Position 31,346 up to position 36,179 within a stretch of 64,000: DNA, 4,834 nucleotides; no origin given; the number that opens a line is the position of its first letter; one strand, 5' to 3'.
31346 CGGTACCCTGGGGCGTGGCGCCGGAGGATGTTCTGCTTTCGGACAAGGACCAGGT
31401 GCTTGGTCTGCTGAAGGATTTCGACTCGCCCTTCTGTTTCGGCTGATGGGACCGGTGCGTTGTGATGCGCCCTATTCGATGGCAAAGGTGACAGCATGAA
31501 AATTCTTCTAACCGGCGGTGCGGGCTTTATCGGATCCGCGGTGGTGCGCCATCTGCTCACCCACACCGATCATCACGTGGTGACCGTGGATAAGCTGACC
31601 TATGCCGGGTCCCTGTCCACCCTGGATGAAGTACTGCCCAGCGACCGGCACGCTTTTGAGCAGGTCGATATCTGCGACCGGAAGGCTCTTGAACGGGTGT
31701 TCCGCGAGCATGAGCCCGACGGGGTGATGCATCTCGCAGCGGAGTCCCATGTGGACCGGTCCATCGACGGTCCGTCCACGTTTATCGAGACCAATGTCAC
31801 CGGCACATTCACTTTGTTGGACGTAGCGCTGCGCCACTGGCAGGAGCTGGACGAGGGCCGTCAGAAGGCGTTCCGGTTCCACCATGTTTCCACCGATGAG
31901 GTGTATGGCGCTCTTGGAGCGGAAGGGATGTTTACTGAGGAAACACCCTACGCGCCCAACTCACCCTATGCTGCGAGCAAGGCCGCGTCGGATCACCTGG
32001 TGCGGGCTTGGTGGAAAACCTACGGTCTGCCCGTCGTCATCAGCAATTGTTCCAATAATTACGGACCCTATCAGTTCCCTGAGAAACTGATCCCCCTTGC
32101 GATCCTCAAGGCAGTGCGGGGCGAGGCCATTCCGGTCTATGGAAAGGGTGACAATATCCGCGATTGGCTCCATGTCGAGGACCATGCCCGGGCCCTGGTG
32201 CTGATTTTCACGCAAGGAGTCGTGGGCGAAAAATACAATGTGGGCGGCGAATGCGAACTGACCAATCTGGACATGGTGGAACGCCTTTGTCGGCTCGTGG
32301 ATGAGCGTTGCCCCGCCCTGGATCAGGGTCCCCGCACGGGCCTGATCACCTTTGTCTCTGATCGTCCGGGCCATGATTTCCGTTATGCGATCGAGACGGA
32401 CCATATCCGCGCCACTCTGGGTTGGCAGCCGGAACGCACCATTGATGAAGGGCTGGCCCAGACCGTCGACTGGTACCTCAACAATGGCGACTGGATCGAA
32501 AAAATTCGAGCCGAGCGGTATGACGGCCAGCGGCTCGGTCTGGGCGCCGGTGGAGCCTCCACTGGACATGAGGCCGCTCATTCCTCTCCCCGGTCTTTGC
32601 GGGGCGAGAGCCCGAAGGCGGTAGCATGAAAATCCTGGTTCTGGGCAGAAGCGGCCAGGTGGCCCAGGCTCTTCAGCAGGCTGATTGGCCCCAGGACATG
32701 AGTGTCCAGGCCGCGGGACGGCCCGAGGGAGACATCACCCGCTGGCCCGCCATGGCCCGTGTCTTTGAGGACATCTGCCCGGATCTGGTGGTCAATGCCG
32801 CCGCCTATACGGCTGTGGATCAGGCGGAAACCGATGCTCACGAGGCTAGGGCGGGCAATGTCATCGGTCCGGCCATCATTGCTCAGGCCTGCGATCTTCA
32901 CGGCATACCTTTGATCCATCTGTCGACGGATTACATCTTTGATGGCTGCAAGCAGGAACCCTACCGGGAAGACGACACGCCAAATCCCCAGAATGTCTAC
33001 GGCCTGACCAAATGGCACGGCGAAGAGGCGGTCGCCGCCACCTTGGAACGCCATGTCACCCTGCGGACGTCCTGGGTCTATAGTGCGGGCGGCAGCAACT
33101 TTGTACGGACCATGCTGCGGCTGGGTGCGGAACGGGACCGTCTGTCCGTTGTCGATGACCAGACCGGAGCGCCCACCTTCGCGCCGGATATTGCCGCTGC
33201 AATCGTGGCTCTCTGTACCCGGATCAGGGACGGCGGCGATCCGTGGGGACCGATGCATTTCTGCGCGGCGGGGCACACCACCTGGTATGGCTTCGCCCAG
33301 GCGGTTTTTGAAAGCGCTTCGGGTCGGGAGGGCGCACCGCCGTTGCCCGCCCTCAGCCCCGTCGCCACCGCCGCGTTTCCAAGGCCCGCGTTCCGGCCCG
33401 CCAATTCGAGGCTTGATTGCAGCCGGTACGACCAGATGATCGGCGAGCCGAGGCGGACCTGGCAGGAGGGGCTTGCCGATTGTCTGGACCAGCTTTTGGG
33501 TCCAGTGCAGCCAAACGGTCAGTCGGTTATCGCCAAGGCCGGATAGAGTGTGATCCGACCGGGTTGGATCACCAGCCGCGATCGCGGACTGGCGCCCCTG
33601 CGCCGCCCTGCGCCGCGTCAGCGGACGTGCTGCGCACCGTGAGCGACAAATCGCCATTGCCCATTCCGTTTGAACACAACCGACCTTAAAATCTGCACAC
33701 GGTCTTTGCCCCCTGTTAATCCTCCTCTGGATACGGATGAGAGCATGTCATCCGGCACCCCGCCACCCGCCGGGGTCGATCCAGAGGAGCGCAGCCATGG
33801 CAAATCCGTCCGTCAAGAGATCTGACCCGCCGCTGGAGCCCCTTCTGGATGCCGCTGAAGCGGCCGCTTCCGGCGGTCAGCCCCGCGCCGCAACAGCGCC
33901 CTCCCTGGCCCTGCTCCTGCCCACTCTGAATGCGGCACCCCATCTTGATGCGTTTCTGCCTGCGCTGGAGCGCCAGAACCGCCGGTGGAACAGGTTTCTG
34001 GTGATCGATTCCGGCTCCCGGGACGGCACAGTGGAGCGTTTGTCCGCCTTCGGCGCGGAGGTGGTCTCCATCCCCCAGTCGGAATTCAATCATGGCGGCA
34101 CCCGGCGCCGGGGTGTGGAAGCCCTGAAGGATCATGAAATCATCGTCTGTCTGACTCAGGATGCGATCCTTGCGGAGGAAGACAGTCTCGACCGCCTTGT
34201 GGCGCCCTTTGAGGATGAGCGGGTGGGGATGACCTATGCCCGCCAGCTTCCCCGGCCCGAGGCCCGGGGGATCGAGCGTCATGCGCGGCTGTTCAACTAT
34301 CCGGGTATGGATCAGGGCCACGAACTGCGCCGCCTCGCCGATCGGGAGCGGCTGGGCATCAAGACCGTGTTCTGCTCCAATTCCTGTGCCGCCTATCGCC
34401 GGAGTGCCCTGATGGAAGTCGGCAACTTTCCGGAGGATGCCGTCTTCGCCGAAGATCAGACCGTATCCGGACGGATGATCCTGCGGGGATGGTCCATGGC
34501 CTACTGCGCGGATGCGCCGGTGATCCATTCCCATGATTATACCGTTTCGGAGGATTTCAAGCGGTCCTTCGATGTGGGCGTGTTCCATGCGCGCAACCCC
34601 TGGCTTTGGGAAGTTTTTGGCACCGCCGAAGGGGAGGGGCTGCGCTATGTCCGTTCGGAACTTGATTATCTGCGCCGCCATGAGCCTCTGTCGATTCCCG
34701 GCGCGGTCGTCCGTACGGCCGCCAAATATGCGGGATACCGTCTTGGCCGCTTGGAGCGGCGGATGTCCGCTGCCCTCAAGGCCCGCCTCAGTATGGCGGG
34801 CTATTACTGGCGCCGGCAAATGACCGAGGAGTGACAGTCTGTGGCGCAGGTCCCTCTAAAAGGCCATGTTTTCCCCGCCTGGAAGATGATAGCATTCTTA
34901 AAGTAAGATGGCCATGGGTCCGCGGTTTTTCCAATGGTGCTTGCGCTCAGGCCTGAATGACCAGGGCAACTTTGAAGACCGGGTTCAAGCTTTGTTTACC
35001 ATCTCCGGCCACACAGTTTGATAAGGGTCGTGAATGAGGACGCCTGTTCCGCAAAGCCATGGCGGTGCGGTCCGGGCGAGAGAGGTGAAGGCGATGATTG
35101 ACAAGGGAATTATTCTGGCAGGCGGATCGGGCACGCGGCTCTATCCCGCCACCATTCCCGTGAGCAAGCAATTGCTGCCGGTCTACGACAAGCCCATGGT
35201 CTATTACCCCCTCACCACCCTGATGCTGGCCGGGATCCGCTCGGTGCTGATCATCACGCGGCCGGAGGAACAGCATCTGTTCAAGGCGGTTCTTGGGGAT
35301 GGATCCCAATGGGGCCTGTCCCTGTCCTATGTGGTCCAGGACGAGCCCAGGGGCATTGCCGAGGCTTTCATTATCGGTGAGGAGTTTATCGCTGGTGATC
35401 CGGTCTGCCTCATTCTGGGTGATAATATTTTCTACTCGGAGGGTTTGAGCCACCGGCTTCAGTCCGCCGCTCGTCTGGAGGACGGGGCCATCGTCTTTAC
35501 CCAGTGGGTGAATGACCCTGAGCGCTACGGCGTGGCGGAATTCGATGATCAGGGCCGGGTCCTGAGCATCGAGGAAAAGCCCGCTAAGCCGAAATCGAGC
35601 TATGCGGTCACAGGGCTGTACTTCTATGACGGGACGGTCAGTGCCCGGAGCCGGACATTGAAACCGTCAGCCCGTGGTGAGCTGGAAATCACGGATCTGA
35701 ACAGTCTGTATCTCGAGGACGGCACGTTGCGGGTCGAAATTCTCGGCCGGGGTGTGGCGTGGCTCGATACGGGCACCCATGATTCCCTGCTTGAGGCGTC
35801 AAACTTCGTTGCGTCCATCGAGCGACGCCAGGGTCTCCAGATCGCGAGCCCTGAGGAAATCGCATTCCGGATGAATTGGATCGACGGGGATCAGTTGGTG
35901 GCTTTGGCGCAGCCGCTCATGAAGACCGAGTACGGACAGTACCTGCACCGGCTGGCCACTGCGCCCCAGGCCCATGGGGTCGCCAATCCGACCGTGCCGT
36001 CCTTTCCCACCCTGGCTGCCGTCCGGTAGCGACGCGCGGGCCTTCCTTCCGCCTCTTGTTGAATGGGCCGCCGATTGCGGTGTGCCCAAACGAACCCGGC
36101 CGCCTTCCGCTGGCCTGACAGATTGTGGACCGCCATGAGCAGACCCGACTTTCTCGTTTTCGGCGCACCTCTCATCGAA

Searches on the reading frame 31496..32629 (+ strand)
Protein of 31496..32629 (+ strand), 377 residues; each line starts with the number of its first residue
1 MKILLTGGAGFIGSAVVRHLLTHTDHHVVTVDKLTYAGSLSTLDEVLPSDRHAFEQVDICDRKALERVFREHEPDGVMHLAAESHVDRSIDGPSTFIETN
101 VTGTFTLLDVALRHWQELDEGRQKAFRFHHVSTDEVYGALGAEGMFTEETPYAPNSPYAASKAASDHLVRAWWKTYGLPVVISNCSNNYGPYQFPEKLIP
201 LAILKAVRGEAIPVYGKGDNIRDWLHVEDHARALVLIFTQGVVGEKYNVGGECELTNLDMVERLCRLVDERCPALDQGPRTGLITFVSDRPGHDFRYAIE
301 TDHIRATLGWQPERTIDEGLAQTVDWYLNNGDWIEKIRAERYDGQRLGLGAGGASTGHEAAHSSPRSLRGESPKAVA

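Call 40: search_protein_families(library=pfam, proteins=[window:31496-32629:+], max_evalue=0.001)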
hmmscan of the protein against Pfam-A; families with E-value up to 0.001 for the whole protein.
window:31496-32629:+ (377 aa): 8 families
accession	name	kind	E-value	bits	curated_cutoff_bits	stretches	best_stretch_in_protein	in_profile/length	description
PF16363.11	GDP_Man_Dehyd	-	5.1e-88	296.2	27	1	4-322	1-331/332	GDP-mannose 4,6 dehydratase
PF01370.27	Epimerase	-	6.2e-72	242.3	20.9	1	3-250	1-240/240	NAD dependent epimerase/dehydratase family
PF04321.23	RmlD_sub_bind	-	1.1e-14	54.6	27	1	1-174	1-141/287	RmlD substrate binding domain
PF01073.25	3Beta_HSD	-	1.3e-12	47.8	22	1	5-236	2-227/280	3-beta hydroxysteroid dehydrogenase/isomerase family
PF07993.18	NAD_binding_4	-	1.4e-12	47.7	20.1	1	75-187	90-206/258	Male sterility protein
PF02719.21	Polysacc_synt_2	-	2.8e-12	46.9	20.2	1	3-113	1-117/293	Polysaccharide biosynthesis protein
PF00106.31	adh_short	-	1.7e-06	28.1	26.6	0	3-121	3-129/195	short chain dehydrogenase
PF03435.24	Sacchrp_dh_NADP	-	0.00016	22.5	25.1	1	8-82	5-77/129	Saccharopine dehydrogenase NADP binding domain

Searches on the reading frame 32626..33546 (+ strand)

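Call 40: search_protein_families(library=pfam, proteins=[window:32626-33546:+], max_evalue=0.001)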
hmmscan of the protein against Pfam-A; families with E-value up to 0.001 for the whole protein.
window:32626-33546:+ (306 aa): 5 families
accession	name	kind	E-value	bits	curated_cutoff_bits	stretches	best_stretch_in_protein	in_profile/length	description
PF04321.23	RmlD_sub_bind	-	1.6e-99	333.1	27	1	1-290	1-285/287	RmlD substrate binding domain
PF01370.27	Epimerase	-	1.8e-20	73.8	20.9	1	3-203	1-231/240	NAD dependent epimerase/dehydratase family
PF16363.11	GDP_Man_Dehyd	-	1.4e-09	38.3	27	1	34-141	58-169/332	GDP-mannose 4,6 dehydratase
PF02719.21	Polysacc_synt_2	-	8.7e-09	35.4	20.2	1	34-143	60-156/293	Polysaccharide biosynthesis protein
PF07993.18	NAD_binding_4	-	3.7e-05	23.4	20.1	1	53-152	90-208/258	Male sterility protein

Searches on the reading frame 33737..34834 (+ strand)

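Call 40: search_protein_families(library=pfam, proteins=[window:33737-34834:+], max_evalue=0.001)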
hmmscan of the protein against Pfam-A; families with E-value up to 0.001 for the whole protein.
window:33737-34834:+ (365 aa): 4 families
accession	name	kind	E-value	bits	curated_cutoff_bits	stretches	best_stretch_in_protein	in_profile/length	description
PF00535.33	Glycos_transf_2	-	9.6e-15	55.3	23.3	1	60-228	3-167/168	Glycosyl transferase family 2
PF13641.12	Glyco_tranf_2_3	-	2.2e-10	41.4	27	1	55-272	1-219/230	Glycosyltransferase like family 2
PF13632.12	Glyco_trans_2_3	-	0.00041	20.6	27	1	135-266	1-125/198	Glycosyl transferase family group 2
PF13506.12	Glyco_transf_21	-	0.00055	19.9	21.7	1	136-263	33-152/174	Glycosyl transferase family 21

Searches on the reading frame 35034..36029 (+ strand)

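Call 40: search_protein_families(library=pfam, proteins=[window:35034-36029:+], max_evalue=0.001)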
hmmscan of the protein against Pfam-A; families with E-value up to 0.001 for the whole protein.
window:35034-36029:+ (331 aa): 2 families
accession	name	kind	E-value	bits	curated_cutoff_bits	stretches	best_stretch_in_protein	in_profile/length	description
PF00483.29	NTP_transferase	-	1.4e-71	241.4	21.2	1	24-260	1-243/245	Nucleotidyl transferase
PF12804.13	NTP_transf_3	-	5.9e-11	43.2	27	1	25-161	1-126/160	MobA-like NTP transferase domain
